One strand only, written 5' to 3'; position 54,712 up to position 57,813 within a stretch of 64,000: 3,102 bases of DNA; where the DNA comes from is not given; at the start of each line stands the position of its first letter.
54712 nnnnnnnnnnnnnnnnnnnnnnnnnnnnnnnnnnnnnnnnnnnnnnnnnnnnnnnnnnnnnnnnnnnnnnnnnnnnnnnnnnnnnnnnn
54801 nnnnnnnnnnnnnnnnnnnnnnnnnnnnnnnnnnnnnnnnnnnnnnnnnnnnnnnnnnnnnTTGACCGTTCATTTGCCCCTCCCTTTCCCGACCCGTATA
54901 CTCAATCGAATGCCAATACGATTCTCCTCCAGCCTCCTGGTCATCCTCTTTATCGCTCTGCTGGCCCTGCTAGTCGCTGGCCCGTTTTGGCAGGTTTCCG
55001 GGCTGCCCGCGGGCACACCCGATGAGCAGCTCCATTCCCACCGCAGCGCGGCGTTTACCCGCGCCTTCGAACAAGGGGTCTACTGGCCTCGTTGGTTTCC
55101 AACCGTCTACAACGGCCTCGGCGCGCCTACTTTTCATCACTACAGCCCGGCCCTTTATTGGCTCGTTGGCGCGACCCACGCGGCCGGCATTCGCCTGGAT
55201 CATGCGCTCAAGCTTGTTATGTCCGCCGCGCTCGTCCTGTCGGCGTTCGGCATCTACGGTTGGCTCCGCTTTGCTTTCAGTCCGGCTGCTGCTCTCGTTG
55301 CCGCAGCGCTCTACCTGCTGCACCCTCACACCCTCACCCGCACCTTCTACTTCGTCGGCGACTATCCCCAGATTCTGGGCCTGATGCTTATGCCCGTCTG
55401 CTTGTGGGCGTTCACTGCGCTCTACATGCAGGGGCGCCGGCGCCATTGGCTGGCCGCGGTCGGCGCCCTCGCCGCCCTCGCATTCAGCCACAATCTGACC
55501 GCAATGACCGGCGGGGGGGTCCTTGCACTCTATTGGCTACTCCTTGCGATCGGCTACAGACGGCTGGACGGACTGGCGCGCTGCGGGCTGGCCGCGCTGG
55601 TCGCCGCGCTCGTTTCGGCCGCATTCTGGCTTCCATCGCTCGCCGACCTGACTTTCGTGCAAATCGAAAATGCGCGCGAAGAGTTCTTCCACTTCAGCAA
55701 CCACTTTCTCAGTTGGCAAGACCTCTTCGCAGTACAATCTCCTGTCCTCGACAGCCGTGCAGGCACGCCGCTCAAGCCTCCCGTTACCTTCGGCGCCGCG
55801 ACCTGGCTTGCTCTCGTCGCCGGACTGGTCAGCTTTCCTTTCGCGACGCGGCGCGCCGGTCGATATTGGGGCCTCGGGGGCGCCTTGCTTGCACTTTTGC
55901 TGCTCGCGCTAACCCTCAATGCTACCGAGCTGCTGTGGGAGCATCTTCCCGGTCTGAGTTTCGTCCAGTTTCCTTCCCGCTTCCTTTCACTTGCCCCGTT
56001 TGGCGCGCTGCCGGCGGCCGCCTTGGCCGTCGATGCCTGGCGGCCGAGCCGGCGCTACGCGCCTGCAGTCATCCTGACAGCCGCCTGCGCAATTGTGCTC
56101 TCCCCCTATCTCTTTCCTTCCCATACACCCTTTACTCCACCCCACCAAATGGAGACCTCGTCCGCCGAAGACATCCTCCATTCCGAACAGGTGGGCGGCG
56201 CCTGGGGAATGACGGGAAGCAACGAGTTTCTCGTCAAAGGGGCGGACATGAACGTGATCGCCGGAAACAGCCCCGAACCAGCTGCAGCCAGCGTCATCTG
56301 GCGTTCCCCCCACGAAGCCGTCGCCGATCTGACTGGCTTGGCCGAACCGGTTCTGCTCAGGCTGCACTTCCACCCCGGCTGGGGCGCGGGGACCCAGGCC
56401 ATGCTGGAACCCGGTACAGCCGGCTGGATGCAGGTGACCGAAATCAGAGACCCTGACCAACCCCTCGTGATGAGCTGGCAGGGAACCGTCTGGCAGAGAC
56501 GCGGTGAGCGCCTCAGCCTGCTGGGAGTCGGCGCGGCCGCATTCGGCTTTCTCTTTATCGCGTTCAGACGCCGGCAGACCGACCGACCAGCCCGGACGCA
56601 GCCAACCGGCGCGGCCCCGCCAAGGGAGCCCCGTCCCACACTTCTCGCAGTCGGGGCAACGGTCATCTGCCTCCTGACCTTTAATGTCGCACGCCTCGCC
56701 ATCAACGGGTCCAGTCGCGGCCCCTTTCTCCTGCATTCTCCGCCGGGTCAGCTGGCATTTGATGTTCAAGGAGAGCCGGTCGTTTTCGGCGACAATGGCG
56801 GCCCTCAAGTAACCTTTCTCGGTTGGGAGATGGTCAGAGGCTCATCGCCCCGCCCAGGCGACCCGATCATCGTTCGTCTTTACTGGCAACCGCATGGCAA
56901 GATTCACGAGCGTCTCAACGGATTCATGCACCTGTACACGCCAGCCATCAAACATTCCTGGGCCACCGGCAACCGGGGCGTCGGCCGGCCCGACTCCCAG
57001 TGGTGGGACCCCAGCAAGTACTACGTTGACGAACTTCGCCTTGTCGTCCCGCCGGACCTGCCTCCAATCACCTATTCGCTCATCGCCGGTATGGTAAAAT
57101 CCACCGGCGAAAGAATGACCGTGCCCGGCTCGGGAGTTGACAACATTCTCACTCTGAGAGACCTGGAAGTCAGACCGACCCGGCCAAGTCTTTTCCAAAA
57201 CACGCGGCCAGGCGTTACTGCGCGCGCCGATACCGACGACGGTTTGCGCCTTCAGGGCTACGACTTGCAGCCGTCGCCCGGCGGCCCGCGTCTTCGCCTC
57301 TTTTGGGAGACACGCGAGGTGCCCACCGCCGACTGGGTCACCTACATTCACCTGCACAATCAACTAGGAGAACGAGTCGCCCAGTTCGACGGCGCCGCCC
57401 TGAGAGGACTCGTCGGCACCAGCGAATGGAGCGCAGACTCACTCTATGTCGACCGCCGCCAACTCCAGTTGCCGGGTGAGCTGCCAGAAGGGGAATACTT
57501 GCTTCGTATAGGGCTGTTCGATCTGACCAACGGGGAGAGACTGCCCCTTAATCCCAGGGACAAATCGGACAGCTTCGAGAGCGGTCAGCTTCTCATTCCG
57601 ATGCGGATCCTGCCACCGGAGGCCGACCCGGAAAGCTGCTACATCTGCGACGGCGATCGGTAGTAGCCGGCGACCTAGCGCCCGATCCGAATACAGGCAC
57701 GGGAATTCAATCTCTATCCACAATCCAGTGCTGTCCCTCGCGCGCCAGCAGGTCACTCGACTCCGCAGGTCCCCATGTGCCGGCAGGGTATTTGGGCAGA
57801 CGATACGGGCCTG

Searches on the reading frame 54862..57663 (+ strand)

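Call 83: search_protein_families(library=pfam, proteins=[window:54862-57663:+], max_evalue=0.0001)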
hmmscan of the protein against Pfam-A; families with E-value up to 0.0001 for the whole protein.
window:54862-57663:+ (933 aa): 1 family
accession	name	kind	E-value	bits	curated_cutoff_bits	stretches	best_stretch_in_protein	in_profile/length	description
PF10131.15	PTPS_related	-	3.9e-17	62.4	26.4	1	93-430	3-324/621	6-pyruvoyl-tetrahydropterin synthase related domain; membrane protein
